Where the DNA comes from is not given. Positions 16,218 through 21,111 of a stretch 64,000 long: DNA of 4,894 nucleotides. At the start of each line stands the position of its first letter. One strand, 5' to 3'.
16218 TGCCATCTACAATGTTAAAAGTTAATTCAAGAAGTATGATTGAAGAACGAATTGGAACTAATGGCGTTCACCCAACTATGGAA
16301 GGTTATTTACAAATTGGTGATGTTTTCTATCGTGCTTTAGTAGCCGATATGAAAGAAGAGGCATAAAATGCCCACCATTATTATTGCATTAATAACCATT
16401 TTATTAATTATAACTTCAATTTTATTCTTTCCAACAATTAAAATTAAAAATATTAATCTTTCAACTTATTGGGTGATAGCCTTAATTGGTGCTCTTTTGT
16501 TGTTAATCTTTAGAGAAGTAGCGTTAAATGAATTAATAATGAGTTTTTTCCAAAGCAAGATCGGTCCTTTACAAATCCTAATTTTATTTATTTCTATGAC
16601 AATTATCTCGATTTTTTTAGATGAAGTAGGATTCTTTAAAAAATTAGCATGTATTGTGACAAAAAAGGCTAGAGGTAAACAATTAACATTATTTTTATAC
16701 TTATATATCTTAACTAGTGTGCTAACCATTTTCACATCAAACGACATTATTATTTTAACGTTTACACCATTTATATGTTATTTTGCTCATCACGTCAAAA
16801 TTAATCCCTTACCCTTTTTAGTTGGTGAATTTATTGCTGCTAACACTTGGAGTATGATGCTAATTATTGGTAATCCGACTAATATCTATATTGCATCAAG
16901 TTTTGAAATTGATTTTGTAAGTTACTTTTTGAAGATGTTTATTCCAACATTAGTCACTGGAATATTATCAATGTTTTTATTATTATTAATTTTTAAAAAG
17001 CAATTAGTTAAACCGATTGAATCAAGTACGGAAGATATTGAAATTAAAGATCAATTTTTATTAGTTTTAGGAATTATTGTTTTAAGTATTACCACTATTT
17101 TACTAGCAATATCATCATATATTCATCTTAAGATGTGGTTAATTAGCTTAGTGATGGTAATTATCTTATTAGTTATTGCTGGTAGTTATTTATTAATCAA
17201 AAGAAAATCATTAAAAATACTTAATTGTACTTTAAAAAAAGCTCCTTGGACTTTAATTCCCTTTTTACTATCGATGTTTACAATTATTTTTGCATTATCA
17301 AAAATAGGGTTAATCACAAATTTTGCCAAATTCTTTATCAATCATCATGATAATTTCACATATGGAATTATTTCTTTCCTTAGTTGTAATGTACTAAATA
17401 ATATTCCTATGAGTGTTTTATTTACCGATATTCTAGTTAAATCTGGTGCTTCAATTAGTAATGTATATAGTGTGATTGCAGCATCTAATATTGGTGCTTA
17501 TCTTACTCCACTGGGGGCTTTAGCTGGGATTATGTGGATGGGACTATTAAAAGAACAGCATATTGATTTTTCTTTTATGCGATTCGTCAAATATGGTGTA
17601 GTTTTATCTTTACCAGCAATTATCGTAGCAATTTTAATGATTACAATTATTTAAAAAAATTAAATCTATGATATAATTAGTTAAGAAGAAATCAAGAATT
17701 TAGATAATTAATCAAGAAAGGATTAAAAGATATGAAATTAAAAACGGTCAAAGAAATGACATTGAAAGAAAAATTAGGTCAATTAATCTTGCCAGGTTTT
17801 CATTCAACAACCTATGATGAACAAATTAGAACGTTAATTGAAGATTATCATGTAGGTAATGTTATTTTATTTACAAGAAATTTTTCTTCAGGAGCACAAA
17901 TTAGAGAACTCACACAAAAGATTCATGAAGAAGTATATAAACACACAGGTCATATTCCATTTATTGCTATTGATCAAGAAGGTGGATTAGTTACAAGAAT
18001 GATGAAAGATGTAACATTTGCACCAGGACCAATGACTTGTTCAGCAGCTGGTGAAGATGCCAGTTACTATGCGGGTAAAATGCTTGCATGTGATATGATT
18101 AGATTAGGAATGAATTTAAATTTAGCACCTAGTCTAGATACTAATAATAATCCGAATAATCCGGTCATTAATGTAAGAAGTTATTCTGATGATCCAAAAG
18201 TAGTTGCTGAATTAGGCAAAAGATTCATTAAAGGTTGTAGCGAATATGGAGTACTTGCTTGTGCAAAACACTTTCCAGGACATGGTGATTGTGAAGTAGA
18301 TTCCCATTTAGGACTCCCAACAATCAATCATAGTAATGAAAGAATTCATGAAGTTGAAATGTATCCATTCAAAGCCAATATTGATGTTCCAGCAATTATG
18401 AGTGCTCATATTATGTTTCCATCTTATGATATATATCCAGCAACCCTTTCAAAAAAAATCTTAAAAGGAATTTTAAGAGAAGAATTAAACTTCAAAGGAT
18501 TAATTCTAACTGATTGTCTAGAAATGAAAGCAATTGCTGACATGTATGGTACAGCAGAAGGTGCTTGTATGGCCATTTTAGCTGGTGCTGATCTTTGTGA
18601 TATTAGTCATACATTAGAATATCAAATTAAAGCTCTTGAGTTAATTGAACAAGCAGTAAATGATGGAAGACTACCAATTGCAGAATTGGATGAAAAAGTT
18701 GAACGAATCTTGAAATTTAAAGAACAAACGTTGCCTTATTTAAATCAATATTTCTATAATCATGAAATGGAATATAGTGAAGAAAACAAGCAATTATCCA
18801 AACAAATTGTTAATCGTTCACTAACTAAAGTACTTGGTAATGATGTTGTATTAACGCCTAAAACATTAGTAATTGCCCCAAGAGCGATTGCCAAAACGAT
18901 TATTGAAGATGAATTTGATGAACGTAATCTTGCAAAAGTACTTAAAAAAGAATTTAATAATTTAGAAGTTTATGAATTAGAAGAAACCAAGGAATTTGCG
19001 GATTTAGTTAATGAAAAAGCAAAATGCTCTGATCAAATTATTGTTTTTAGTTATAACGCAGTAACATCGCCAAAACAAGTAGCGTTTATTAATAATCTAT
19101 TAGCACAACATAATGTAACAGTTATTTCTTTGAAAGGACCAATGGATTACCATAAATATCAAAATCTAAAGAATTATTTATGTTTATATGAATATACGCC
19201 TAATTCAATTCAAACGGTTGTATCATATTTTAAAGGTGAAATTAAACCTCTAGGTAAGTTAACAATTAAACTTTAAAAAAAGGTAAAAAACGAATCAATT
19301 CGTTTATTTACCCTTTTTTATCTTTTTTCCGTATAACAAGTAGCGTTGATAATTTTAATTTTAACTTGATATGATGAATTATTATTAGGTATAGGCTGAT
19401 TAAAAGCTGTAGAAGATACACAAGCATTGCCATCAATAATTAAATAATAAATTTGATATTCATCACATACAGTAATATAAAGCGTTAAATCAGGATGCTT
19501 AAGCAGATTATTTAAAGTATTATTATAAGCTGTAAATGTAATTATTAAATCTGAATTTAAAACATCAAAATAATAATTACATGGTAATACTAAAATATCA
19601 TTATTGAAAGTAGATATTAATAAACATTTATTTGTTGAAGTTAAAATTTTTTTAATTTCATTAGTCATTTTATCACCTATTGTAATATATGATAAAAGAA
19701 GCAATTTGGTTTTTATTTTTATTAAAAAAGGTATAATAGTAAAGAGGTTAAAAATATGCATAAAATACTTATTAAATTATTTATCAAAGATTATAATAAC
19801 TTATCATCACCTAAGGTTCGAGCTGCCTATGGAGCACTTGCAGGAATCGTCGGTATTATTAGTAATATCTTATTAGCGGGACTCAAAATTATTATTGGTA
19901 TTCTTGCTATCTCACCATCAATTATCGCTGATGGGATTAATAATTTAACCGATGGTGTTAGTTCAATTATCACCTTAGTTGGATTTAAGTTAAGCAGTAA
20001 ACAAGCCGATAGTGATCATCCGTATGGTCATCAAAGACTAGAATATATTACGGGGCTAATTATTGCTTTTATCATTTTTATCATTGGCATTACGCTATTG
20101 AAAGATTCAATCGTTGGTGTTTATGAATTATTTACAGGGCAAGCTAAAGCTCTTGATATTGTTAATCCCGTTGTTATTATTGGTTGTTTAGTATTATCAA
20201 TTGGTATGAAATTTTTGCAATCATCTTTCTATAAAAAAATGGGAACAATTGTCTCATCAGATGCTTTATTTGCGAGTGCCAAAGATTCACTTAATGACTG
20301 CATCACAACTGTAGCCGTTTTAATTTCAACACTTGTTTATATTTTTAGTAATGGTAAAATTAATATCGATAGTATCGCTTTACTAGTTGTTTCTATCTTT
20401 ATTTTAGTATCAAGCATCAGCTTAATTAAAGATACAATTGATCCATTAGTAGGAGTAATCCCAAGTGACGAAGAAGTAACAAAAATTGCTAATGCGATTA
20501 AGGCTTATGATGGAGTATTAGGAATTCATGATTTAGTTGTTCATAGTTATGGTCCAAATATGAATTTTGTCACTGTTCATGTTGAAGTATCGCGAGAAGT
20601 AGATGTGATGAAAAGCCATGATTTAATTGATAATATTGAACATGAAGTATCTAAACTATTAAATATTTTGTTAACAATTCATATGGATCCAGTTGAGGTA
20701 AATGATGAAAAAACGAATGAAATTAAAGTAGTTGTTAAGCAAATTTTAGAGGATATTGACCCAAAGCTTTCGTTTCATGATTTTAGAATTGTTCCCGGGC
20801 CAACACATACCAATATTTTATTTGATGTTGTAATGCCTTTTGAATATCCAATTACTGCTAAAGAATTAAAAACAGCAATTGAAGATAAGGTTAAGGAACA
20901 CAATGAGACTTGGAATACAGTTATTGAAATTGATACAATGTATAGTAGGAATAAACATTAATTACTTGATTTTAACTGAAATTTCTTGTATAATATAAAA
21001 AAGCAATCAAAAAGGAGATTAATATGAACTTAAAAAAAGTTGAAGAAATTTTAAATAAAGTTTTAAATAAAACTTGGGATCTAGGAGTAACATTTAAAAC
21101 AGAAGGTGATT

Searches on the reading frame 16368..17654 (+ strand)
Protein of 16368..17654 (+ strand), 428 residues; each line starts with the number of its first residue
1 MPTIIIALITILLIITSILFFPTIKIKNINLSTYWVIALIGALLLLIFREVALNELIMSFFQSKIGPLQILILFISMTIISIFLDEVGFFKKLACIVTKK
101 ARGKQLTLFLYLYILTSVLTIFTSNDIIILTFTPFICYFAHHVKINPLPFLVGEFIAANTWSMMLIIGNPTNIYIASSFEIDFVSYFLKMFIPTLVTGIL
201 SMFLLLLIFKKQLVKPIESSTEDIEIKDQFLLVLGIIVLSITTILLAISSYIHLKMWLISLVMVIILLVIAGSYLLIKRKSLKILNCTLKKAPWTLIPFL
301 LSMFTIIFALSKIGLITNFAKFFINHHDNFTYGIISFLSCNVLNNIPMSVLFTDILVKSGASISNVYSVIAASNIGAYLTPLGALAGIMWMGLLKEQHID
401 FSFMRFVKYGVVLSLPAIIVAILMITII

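Call 101: search_protein_families(library=pfam, proteins=[window:16368-17654:+], max_evalue=0.000001)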
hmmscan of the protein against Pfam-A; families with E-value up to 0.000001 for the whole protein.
window:16368-17654:+ (428 aa): 2 families
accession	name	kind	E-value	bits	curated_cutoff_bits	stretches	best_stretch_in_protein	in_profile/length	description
PF03600.22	CitMHS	-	7.3e-40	137.5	31.9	1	33-363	10-321/336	Citrate transporter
PF02040.21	ArsB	-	1.7e-25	90.7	22.2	1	26-425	15-419/423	Arsenical pump membrane protein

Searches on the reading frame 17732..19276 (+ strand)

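Call 101: search_protein_families(library=pfam, proteins=[window:17732-19276:+], max_evalue=0.000001)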
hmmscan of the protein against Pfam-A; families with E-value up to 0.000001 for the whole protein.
window:17732-19276:+ (514 aa): 1 family
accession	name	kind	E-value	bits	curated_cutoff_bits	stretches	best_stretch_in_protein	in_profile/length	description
PF00933.27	Glyco_hydro_3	-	3.4e-85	286.7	27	1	10-328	1-315/316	Glycosyl hydrolase family 3 N terminal domain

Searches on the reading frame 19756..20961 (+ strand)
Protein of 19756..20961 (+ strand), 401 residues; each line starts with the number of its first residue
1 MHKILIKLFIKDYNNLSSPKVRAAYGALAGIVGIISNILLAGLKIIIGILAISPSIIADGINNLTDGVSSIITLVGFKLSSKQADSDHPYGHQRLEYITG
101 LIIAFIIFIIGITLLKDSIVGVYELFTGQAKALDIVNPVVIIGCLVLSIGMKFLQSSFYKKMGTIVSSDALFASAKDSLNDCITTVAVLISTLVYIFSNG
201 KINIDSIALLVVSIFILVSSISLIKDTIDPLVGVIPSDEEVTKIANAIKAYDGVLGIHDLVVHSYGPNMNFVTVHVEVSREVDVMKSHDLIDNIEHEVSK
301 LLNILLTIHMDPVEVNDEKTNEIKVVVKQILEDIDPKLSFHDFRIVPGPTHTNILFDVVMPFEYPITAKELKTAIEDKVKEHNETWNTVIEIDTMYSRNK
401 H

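Call 101: search_protein_families(library=pfam, proteins=[window:19756-20961:+], max_evalue=0.000001)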
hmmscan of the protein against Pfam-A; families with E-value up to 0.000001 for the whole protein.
window:19756-20961:+ (401 aa): 2 families
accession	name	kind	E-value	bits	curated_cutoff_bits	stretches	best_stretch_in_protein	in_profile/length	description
PF01545.26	Cation_efflux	-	1.7e-35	123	26.6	1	31-231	2-197/198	Cation efflux family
PF16916.11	ZT_dimer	-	2.4e-19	69.6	26.7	1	236-312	1-77/78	Dimerisation domain of Zinc Transporter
